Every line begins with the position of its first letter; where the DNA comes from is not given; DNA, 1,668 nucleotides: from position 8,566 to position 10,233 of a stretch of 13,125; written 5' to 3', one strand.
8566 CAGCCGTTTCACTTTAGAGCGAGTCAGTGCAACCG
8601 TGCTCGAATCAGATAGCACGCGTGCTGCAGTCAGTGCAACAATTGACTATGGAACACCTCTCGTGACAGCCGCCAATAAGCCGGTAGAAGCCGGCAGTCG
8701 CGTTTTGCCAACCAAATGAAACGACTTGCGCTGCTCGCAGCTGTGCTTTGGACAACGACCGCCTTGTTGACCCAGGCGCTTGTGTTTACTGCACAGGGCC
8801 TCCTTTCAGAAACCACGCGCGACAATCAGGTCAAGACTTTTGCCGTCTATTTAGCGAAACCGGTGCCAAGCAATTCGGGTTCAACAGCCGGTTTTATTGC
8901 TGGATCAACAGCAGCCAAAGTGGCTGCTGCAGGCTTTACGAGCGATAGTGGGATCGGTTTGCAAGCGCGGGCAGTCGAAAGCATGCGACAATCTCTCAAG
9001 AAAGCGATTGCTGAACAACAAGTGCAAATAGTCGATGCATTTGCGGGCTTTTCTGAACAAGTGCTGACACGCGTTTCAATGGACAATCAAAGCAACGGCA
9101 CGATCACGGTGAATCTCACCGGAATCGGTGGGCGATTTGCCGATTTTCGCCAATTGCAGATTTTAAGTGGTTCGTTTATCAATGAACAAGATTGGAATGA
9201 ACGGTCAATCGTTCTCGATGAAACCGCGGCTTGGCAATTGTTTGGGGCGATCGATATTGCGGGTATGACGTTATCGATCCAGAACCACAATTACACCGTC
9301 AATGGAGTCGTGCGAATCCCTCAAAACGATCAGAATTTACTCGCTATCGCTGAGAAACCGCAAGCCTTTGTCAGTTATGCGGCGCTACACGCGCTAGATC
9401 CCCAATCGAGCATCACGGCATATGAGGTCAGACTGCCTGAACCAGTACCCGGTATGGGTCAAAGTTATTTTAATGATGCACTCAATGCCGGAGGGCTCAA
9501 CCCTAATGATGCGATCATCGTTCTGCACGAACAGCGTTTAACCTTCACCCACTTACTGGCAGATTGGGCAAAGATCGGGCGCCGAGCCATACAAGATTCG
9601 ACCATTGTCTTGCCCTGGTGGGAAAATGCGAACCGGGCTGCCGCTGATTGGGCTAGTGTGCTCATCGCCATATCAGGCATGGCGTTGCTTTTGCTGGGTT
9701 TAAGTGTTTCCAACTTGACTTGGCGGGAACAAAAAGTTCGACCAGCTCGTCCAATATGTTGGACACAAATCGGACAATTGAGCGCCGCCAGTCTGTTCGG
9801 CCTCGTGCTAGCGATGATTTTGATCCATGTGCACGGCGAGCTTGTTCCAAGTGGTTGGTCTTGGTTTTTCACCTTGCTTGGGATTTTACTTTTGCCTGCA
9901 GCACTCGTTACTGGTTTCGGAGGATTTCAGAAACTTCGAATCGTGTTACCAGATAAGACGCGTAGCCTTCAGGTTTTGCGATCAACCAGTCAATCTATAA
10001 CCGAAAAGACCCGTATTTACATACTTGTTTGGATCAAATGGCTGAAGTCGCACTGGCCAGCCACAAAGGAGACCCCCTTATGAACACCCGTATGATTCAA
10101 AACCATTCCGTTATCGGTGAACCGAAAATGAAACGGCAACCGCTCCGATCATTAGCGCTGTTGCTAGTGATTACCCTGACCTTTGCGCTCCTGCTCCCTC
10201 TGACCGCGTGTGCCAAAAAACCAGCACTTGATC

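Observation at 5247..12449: Hybrid five-gene operon: sugar-importer permeases and SBP interleaved with a tripartite-efflux-style MFP and MacB-like protein, with no ATPase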

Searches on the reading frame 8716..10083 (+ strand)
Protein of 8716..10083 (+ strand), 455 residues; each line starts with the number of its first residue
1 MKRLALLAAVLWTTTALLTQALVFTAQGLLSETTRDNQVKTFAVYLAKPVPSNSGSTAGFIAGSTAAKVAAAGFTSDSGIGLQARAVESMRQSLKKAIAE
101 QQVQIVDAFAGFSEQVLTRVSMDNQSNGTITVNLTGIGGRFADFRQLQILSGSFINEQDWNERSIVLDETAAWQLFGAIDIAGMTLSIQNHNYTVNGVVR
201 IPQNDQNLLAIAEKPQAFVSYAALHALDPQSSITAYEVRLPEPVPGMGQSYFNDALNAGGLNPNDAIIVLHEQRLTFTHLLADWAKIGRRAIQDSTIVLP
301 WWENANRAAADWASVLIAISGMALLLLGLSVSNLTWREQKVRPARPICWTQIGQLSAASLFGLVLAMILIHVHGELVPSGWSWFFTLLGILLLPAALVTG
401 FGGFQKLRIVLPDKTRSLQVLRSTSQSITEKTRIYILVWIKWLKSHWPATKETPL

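Call 3: search_protein_families(library=pfam, proteins=[window:8716-10083:+], max_evalue=0.01)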
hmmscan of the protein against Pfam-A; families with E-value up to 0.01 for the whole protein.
window:8716-10083:+ (455 aa): 1 family
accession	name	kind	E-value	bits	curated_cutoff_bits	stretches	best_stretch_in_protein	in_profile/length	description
PF12704.14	MacB_PCD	-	8.5e-11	43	27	1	89-241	53-192/207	MacB-like periplasmic core domain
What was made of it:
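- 8716..10083 (+): PCD protein: membrane-anchored MacB-type periplasmic core domain protein, 455 aa, with no detectable FtsX domain. MacB_PCD at 43 bits against a cut-off of 27 (call 3).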

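Call 6: find_encoding_contigs(protein=window:8716-10083:+, flank=10000, max_places=10)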
Protein window:8716-10083:+ (455 aa): no gene with exactly this product is on record in the collection.

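Call 7: search_protein_families(library=ncbifam, proteins=[window:8716-10083:+], max_evalue=0.01)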
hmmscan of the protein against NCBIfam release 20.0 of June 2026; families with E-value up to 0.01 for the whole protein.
window:8716-10083:+ (455 aa): 0 families

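Call 8: find_homologous_proteins(query=window:8716-10083:+)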
Query window:8716-10083:+ (455 aa): 17 proteins with E <= 0.001 among 8000 candidates.
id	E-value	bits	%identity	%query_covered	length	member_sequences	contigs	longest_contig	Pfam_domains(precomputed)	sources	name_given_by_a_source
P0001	6.1e-296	999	100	100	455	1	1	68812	PF12704.15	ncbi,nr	ncbi:MAG: ABC transporter permease [Eubacteriales bacterium]|nr:ABC transporter permease [Eubacteria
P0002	2.4e-130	453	49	100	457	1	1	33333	PF12704.15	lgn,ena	-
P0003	1.6e-129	451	50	100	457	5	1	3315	PF12704.15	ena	-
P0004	5.5e-119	416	49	99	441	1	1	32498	PF12704.15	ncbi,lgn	-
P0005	7.5e-116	406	53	84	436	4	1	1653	PF12704.15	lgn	-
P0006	7.1e-104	366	49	86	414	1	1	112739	PF12704.15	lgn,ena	-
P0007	5.7e-100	353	47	87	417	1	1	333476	PF12704.15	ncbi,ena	-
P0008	4.3e-95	337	44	100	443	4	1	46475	PF12704.15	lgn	-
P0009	3.2e-92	328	45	99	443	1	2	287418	PF12704.15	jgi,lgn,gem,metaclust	metaclust:\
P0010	2.0e-91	325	44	100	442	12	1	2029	PF12704.15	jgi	-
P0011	2.5e-89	318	44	97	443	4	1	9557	PF12704.15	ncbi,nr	ncbi:MAG: ABC transporter permease [Eubacteriales bacterium]|nr:ABC transporter permease [Eubacteria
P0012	1.4e-88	316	43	100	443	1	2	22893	-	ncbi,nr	ncbi:MAG: hypothetical protein EOM08_05525 [Clostridia bacterium]|nr:hypothetical protein [Clostridi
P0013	1.0e-86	310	44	100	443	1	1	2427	PF12704.15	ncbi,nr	ncbi:MAG: hypothetical protein EOM08_12470 [Clostridia bacterium]|nr:hypothetical protein [Clostridi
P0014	1.8e-86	309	44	100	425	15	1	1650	PF12704.15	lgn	-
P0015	1.2e-80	290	42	91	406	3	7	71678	PF12704.15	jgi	jgi:hypothetical protein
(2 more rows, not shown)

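Call 9: find_encoding_contigs(protein=P0001, flank=10000, max_places=3)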
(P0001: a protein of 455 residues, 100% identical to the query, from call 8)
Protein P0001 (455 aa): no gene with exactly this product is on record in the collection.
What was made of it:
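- Tried and rejected: find_encoding_contigs with the window's own PCD protein, and with the 100% identical P0001, returned nothing (calls 6, 9).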

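Call 10: find_encoding_contigs(protein=P0007, flank=10000, max_places=3)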
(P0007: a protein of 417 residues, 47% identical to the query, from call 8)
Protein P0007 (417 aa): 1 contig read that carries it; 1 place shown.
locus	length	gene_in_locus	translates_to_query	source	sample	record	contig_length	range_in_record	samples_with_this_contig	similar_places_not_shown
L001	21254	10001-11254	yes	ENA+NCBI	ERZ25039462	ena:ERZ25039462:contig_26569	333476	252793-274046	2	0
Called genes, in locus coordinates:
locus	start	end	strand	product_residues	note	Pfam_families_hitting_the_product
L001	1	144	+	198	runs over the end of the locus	PF00156:Pribosyltran (weak)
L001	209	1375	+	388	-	PF02608:Bmp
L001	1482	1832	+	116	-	PF00005:ABC_tran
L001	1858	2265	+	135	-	PF00005:ABC_tran (weak)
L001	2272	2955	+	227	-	PF00005:ABC_tran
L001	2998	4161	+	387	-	PF02653:BPD_transp_2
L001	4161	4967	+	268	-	PF02653:BPD_transp_2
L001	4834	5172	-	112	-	-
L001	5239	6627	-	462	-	PF12242:Eno-Rase_NADH_b, PF12241:Enoyl_reductase, PF07055:Eno-Rase_FAD_bd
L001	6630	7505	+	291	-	PF00528:BPD_transp_1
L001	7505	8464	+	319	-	PF00528:BPD_transp_1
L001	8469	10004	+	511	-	-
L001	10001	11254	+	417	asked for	PF12704:MacB_PCD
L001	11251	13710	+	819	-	PF01547:SBP_bac_1, PF13416:SBP_bac_8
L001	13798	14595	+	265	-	PF00459:Inositol_P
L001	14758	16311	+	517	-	PF00370:FGGY_N, PF02782:FGGY_C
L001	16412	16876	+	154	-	PF12724:Flavodoxin_5 (faint)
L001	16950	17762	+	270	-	PF00132:Hexapep, PF14602:Hexapep_2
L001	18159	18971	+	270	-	PF01261:AP_endonuc_2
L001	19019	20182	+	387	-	PF13407:Peripla_BP_4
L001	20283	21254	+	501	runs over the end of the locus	PF00005:ABC_tran, PF02463:SMC_N (faint), PF13304:AAA_21 (faint), PF00005:ABC_tran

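Call 11: find_encoding_contigs(protein=P0009, flank=10000, max_places=3)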
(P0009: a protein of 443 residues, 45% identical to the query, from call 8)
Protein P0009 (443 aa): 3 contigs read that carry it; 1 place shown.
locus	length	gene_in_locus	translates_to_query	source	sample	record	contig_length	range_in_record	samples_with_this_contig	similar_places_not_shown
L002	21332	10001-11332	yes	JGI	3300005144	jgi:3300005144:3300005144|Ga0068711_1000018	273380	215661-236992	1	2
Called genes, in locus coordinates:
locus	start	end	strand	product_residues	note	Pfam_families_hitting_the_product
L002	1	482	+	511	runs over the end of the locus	PF00005:ABC_tran, PF13304:AAA_21 (faint), PF00005:ABC_tran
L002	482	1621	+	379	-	PF02653:BPD_transp_2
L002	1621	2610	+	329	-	PF02653:BPD_transp_2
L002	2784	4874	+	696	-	PF09826:Beta_propel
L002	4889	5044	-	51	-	-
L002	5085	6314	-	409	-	PF12242:Eno-Rase_NADH_b, PF12241:Enoyl_reductase, PF07055:Eno-Rase_FAD_bd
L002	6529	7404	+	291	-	PF00528:BPD_transp_1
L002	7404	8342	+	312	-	PF00528:BPD_transp_1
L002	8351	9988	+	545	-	-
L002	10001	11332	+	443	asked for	PF12704:MacB_PCD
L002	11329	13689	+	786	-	PF01547:SBP_bac_1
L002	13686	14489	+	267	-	PF00459:Inositol_P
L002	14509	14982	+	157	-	PF12724:Flavodoxin_5 (faint)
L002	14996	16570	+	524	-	PF00654:Voltage_CLC, PF02080:TrkA_C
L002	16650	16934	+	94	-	-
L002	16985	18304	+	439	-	PF17159:MASE3, PF00990:GGDEF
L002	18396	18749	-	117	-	-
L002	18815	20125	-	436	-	PF05977:MFS_3, PF07690:MFS_1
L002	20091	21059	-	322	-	PF00248:Aldo_ket_red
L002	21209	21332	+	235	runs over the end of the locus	PF21948:LplA-B_cat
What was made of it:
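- Checked: The 10080 start is plausible: it has a good SD, and the gene calls in relatives L001 and L002 show the same 4-nt overlap (calls 10, 11).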

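Call 14: find_related_loci(query=A1, collection=genome_contigs, flank=10000)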
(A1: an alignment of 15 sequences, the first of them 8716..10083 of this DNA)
Query A1 (455 aa) in genome_contigs; peptide patterns used: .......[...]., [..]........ (x = any residue, [..] = any of these).
25 stretches matched a pattern; 15 encode a relative of the query (tblastn E <= 1e-3); 15 distinct loci.
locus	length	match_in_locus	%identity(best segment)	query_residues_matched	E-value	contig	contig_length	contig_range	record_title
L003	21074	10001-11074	47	4-398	6e-110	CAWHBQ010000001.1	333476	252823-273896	MAG: uncultured Oscillospiraceae bacterium isolate MFD00905.bin.2.71 genome assembly, contig: contig_26569, whole genome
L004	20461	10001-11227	43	3-455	3e-99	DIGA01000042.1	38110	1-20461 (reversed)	MAG TPA_asm: Mageeibacillus sp. UBA5734 UBA5734_contig_210, whole genome shotgun sequence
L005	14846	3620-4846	43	3-455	1e-97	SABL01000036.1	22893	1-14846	MAG: Clostridia bacterium isolate INTA.CYC.091 contig-100_1753, whole genome shotgun sequence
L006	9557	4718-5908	44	15-455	3e-94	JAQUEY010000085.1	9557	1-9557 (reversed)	MAG: Eubacteriales bacterium isolate STCSWMC_189 NODE_22148_length_9557_cov_9.067020_ST_CSWMC, whole genome shotgun sequ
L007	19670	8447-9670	44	3-455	2e-89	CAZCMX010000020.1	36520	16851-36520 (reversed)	MAG TPA_asm: uncultured Mageeibacillus sp. isolate SRP263991_co4_504 genome assembly, contig: NODE_1213_length_36520_cov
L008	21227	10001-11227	43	3-455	5e-95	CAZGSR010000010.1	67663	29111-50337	MAG TPA_asm: uncultured Mageeibacillus sp. isolate binchicken_co27_475 genome assembly, contig: NODE_661_length_67663_co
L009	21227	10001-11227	44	3-455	1e-95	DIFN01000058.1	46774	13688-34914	MAG TPA_asm: Mageeibacillus sp. UBA5747 UBA5747_contig_17951, whole genome shotgun sequence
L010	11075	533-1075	34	128-309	3e-32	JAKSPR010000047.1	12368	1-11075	MAG: Clostridia bacterium isolate Horse_feces208 MAG208_47, whole genome shotgun sequence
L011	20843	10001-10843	26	62-343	1e-25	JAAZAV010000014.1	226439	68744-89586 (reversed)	MAG: Clostridiales bacterium isolate AS06rmzACSIP_466 142452_AS06, whole genome shotgun sequence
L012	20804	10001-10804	29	74-329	5e-25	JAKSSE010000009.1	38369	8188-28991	MAG: Lachnospiraceae bacterium isolate Horse_feces273 MAG273_9, whole genome shotgun sequence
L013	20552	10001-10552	32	137-319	6e-25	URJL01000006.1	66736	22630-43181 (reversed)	uncultured Clostridiales bacterium isolate UMGS1052 genome assembly, contig: NODE_150_length_66736_cov_6.390861, whole g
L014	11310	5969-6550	30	126-315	1e-23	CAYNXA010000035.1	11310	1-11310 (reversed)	MAG TPA_asm: uncultured Oscillospiraceae bacterium isolate SRP350583_co2_451 genome assembly, contig: NODE_8648_length_1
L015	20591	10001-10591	31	106-311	3e-23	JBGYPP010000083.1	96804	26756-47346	MAG: Acetatifactor sp. isolate D-72_MAG_67 D-72__132570, whole genome shotgun sequence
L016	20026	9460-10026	33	122-310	1e-21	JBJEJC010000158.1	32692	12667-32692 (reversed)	MAG: Roseburia sp. isolate PUUB56_bin.005 NODE_721_length_32692_cov_7.320097, whole genome shotgun sequence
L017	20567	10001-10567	32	129-311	3e-19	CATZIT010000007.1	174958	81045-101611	MAG TPA_asm: uncultured Roseburia sp. isolate ERR9578237_bin.23_MetaWRAP_v1.3_MAG genome assembly, contig: ERZ18533844.5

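Call 24: search_protein_representatives(alignment_id=A1)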
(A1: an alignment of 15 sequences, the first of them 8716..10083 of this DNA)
Query: 15 sequences, 417 profile positions. Proteins with E-value up to 0.001 (for the whole library): 1004; up to 1e-10: 663; up to 1e-30: 157. The best 150 are listed.
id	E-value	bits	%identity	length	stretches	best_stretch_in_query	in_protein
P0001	5.8e-178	608.5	-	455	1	9-416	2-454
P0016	5.4e-176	602.0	-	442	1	4-416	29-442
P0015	2.1e-174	596.7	-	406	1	13-416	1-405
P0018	1.4e-155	534.8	-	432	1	6-415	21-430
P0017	1.2e-126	439.5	-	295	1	123-416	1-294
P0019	2.0e-45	171.9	-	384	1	6-315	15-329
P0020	7.7e-43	163.4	-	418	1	8-321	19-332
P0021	1.6e-42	162.3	-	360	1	34-320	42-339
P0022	2.2e-42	161.9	-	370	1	88-321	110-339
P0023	4.4e-42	160.9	-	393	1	102-318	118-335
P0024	7.1e-41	156.9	-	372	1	87-319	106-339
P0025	1.0e-40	156.4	-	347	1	70-311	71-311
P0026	1.2e-40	156.1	-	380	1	14-303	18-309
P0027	3.3e-40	154.7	-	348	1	63-315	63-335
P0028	4.4e-40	154.3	-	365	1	11-308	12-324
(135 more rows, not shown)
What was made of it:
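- About 660 clusters at 50% identity reach E<=1e-10 (call 24).
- Tried and rejected: It is intact, and the short form is conserved in about 660 clusters (call 24).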

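Call 25: find_homologous_proteins(query=A2, max_evalue=0.00001)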
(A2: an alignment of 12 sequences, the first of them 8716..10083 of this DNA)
Query A2 (12 sequences) (455 aa, profile of the alignment): 17 proteins with E <= 0.00001 among 8000 candidates.
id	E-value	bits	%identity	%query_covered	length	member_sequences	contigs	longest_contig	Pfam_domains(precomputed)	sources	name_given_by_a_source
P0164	2.1e-116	407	27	50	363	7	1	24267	PF12704.15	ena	-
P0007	8.0e-115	402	47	87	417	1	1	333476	PF12704.15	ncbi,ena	-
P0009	1.1e-112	395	45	99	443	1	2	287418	PF12704.15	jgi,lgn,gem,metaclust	metaclust:\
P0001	5.2e-112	393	100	100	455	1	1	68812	PF12704.15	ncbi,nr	ncbi:MAG: ABC transporter permease [Eubacteriales bacterium]|nr:ABC transporter permease [Eubacteria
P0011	1.2e-106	375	44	97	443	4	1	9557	PF12704.15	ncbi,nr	ncbi:MAG: ABC transporter permease [Eubacteriales bacterium]|nr:ABC transporter permease [Eubacteria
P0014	3.8e-106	373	44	100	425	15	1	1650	PF12704.15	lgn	-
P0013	5.1e-105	370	44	100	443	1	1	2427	PF12704.15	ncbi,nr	ncbi:MAG: hypothetical protein EOM08_12470 [Clostridia bacterium]|nr:hypothetical protein [Clostridi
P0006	8.0e-105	369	49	86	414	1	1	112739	PF12704.15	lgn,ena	-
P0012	1.4e-104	368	43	100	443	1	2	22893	-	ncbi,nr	ncbi:MAG: hypothetical protein EOM08_05525 [Clostridia bacterium]|nr:hypothetical protein [Clostridi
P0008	2.7e-104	367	44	100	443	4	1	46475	PF12704.15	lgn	-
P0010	4.0e-98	347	44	100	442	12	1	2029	PF12704.15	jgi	-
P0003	8.6e-94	333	50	100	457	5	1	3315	PF12704.15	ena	-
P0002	4.0e-93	331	49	100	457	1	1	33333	PF12704.15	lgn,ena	-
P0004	3.4e-92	327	49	99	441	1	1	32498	PF12704.15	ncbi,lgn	-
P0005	1.7e-87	312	53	84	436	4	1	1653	PF12704.15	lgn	-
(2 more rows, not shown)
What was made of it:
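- Tried and rejected: A second homologue search with a broader alignment returned almost the same 17 proteins because of the word-index limit (call 25).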

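Call 26: find_encoding_contigs(protein=P0164, flank=10000, max_places=3)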
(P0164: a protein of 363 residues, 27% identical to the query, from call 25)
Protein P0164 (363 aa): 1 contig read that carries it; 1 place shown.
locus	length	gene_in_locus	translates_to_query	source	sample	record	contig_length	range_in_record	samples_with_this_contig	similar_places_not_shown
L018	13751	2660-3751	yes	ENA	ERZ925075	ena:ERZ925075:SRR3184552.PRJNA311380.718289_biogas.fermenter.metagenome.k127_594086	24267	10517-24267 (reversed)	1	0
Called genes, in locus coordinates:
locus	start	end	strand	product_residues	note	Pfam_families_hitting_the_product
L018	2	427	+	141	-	?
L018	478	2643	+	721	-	-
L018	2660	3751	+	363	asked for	PF12704:MacB_PCD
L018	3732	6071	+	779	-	PF01547:SBP_bac_1 (faint), PF13416:SBP_bac_8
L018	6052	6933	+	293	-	PF00149:Metallophos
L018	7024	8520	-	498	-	PF00370:FGGY_N, PF02782:FGGY_C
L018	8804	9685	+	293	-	-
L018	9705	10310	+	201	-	PF14270:DUF4358 (weak)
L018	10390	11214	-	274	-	PF08450:SGL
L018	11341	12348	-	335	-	PF10282:Lactonase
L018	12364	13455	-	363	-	PF13472:Lipase_GDSL_2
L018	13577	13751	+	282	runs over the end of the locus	PF01261:AP_endonuc_2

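Call 29: search_protein_families(library=pfam, proteins=[L016:1263-2042:+, L016:2055-3188:+, L016:10760-12385:+, L012:1228-3882:+, L012:10916-13042:+, L013:1777-4026:+, L013:3984-4961:+, L011:3486-5564:+, L011:13237-14130:+, L015:3860-4837:+], max_evalue=0.001)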
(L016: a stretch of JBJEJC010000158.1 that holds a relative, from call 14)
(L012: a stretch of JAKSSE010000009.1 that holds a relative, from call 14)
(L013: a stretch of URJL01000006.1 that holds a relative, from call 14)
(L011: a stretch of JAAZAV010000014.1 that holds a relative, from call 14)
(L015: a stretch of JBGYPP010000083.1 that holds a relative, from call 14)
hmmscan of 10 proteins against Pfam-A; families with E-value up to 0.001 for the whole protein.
L016:1263-2042:+ (259 aa): 5 families
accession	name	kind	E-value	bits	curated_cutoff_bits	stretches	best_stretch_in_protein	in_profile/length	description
PF08282.18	Hydrolase_3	-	1.1e-50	173.1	20.9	1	5-252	1-254/255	haloacid dehalogenase-like hydrolase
PF00702.32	Hydrolase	-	1e-13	52.5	26.4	1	156-219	128-189/191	haloacid dehalogenase-like hydrolase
PF12710.13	HAD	-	4.7e-08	34.1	27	0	170-217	139-188/189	haloacid dehalogenase-like hydrolase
PF05116.19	S6PP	-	6e-07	29.7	20.3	1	182-258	162-247/247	Sucrose-6F-phosphate phosphohydrolase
PF13344.12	Hydrolase_6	-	0.00011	22.7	27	1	5-46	1-41/101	Haloacid dehalogenase-like hydrolase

L016:2055-3188:+ (377 aa): 1 family
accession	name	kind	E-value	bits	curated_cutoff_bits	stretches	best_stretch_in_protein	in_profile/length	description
PF11187.14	Mbeg1-like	-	2.4e-82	276.1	21.1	1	85-308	1-224/224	Mbeg1-like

L016:10760-12385:+ (541 aa): 1 family
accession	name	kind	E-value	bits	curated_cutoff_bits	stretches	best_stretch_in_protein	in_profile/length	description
PF00118.29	Cpn60_TCP1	-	8.9e-86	288.9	34.3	1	22-522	1-488/490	TCP-1/cpn60 chaperonin family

L012:1228-3882:+ (884 aa): 3 families
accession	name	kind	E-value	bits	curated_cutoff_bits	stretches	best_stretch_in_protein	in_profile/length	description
PF01411.24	tRNA-synt_2c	-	2.4e-198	660.6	30.3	1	8-563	2-552/552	tRNA synthetases class II (A)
PF07973.19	tRNA_SAD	-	2.2e-20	72.8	24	1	660-703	1-44/44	Threonyl and Alanyl tRNA synthetase second additional domain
PF02272.25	DHHA1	-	3.7e-15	56.7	25.9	1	778-880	2-101/102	DHHA1 domain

L012:10916-13042:+ (708 aa): 1 family
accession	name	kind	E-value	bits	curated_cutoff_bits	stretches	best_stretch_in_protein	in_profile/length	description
PF10101.14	DUF2339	-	4e-14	52.8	33.6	1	223-694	224-659/659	Predicted membrane protein (DUF2339)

L013:1777-4026:+ (749 aa): 2 families
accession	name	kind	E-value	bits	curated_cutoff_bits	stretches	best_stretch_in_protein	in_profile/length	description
PF02901.20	PFL-like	-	2.2e-76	258.4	24.3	1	143-609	165-641/647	Pyruvate formate lyase-like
PF01228.26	Gly_radical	-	3e-13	50.7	22.2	1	632-731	2-106/106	Glycine radical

L013:3984-4961:+ (325 aa): 0 families

L011:3486-5564:+ (692 aa): 7 families
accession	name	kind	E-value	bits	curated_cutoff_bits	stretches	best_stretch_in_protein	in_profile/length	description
PF03764.24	EFG_IV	-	5.3e-42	142.9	24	1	467-586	1-120/121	Elongation factor G, domain IV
PF00009.33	GTP_EFTU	-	6.7e-39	133.9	26.5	1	8-272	2-187/188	Elongation factor Tu GTP binding domain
PF14492.12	EFG_III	-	5.2e-27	94.2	27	1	393-465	2-74/75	Elongation Factor G, domain III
PF00679.30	EFG_C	-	2e-23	82.7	27.9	1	590-677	2-87/89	Elongation factor G C-terminus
PF22042.2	EF-G_D2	-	2.1e-12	47.4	27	1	299-381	2-83/84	Elongation factor G domain 2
PF16658.11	RF3_C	-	4.3e-06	27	40.1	1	399-483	13-97/132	Class II release factor RF3, C-terminal domain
PF01926.29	MMR_HSR1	-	0.00059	20.4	21.9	0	12-135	2-113/113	50S ribosome-binding GTPase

L011:13237-14130:+ (297 aa): 1 family
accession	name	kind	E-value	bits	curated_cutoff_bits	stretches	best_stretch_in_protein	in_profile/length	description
PF00149.33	Metallophos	-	1.4e-08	35.9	21.5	1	31-269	1-191/191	Calcineurin-like phosphoesterase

L015:3860-4837:+ (325 aa): 2 families
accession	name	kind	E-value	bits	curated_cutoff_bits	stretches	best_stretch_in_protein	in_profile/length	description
PF00990.26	GGDEF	-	3.3e-40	137.9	23.8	1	151-311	1-161/161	Diguanylate cyclase, GGDEF domain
PF08448.16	PAS_4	-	1.7e-09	38.3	23.1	1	39-141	7-109/110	PAS fold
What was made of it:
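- On CUT1-type binding-protein-dependent ABC importer: No CAZyme was seen among the scanned flanks of the core module (calls 10, 11, 26, 29).
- The scanned flanks of the core module are housekeeping genes, phosphatases or kinases, with no CAZyme (calls 10, 11, 26, 29). The scanned flanks of the core module hold no catabolic or CAZyme genes (calls 10, 11, 26, 29).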
